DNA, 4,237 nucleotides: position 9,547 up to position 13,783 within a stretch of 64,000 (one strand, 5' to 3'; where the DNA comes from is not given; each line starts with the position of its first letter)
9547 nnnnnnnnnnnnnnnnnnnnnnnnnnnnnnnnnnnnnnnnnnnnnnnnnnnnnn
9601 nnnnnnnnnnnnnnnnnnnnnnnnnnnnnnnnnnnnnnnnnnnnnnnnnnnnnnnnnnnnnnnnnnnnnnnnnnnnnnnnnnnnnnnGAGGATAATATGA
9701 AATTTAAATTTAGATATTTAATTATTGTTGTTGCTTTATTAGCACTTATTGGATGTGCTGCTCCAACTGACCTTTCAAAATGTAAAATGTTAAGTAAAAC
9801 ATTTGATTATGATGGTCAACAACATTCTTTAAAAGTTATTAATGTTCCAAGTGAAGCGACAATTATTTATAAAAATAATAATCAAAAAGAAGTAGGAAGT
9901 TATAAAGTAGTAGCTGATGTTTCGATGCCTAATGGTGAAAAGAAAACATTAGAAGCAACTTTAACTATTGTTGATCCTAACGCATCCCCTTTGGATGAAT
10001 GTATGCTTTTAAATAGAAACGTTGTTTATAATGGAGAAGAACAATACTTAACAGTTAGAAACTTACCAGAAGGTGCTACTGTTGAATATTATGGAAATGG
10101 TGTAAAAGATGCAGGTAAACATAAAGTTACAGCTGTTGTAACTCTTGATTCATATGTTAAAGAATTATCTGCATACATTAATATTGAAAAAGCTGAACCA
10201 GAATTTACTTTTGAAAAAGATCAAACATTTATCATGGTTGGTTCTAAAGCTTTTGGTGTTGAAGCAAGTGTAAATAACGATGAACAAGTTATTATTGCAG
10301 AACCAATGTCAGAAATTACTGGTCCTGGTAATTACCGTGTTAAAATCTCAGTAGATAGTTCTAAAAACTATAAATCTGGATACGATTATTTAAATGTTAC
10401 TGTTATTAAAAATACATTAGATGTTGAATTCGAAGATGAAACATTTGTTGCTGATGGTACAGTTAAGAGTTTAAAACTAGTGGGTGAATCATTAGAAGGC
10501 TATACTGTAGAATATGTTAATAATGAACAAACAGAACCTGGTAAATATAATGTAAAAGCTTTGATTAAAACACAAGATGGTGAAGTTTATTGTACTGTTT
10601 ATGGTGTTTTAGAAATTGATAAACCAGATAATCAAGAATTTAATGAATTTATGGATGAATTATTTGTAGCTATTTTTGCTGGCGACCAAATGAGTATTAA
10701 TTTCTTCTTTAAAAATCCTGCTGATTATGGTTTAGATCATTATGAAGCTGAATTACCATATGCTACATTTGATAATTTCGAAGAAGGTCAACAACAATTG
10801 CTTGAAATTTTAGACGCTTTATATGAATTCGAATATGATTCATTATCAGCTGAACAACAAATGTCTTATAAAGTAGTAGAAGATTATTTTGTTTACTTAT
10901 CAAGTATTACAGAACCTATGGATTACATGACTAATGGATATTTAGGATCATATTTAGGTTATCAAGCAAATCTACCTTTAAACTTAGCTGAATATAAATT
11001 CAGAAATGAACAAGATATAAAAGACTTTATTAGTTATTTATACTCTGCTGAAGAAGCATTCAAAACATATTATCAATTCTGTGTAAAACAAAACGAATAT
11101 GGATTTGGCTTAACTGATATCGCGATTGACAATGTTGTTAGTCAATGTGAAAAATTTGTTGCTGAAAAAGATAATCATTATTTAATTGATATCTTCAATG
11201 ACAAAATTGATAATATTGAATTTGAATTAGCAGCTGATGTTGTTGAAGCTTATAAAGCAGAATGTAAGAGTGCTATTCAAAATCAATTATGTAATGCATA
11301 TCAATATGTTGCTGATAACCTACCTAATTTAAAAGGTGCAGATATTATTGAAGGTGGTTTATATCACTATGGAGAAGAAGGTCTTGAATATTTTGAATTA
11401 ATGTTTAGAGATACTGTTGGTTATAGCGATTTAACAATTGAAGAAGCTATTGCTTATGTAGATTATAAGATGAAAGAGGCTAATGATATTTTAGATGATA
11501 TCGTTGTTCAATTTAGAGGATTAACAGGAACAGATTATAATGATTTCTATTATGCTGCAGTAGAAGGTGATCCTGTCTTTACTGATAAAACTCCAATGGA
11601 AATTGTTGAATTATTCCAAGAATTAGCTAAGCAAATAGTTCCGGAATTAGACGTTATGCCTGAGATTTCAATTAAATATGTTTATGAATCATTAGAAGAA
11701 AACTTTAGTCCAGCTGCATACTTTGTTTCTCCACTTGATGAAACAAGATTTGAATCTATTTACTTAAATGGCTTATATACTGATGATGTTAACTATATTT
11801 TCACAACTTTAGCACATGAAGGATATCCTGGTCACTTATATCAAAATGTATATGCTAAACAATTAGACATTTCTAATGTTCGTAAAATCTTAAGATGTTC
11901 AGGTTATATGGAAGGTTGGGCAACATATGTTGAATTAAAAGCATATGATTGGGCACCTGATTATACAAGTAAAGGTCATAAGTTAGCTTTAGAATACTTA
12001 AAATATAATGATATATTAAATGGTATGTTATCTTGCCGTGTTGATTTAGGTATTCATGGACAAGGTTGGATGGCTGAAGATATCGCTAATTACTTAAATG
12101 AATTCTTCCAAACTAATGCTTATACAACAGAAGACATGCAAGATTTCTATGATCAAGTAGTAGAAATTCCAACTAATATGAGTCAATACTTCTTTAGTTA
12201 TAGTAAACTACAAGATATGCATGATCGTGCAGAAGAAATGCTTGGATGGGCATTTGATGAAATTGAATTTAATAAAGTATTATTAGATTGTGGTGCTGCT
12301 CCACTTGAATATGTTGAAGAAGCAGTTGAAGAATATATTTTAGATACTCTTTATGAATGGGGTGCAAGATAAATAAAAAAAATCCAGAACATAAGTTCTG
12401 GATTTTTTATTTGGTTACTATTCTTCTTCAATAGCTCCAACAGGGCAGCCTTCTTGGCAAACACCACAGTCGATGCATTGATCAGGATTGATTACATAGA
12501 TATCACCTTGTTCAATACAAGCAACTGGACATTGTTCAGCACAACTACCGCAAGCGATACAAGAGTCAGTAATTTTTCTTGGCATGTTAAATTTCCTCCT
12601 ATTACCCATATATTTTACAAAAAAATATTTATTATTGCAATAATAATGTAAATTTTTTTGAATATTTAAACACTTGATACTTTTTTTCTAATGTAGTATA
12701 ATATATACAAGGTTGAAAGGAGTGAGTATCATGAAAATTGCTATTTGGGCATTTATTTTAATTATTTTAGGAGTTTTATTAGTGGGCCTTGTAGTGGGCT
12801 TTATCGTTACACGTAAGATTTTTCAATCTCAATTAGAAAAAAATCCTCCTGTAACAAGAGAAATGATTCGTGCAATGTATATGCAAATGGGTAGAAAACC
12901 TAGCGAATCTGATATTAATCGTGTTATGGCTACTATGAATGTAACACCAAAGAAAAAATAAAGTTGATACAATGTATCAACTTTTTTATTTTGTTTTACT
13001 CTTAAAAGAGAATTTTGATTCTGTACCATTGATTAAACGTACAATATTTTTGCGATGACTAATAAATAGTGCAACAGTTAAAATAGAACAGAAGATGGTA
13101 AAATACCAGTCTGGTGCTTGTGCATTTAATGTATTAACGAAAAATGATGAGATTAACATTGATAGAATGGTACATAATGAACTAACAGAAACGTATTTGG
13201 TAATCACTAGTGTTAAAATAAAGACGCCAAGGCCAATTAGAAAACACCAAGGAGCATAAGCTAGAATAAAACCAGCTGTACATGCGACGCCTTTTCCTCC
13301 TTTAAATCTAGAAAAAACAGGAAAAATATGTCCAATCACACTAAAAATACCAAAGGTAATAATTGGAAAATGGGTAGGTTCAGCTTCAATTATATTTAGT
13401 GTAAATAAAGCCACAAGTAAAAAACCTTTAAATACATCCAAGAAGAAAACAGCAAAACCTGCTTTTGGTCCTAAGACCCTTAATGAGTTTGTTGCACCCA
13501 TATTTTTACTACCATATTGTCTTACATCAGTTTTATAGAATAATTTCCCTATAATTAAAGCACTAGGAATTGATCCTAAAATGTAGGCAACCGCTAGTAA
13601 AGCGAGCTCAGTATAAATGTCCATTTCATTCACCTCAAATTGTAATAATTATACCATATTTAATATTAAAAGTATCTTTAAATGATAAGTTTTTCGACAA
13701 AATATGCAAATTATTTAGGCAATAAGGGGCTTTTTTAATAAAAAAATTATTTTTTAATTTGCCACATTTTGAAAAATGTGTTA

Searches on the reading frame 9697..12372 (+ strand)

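Call 30: search_protein_families(library=pfam, proteins=[window:9697-12372:+], max_evalue=1e-8)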
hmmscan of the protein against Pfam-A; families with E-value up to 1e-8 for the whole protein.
window:9697-12372:+ (891 aa): 1 family
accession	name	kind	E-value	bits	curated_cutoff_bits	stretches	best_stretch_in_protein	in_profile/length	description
PF05960.17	DUF885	-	1.2e-57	197.1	32.4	1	344-877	7-532/532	Bacterial protein of unknown function (DUF885)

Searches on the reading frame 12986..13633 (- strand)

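Call 30: search_protein_families(library=pfam, proteins=[window:12986-13633:-], max_evalue=1e-8)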
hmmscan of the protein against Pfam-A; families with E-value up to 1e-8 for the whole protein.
window:12986-13633:- (215 aa): 1 family
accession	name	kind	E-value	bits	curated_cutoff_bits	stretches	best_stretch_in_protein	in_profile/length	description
PF02660.20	G3P_acyltransf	-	3.6e-52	177.2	24.1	1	15-200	1-164/164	Glycerol-3-phosphate acyltransferase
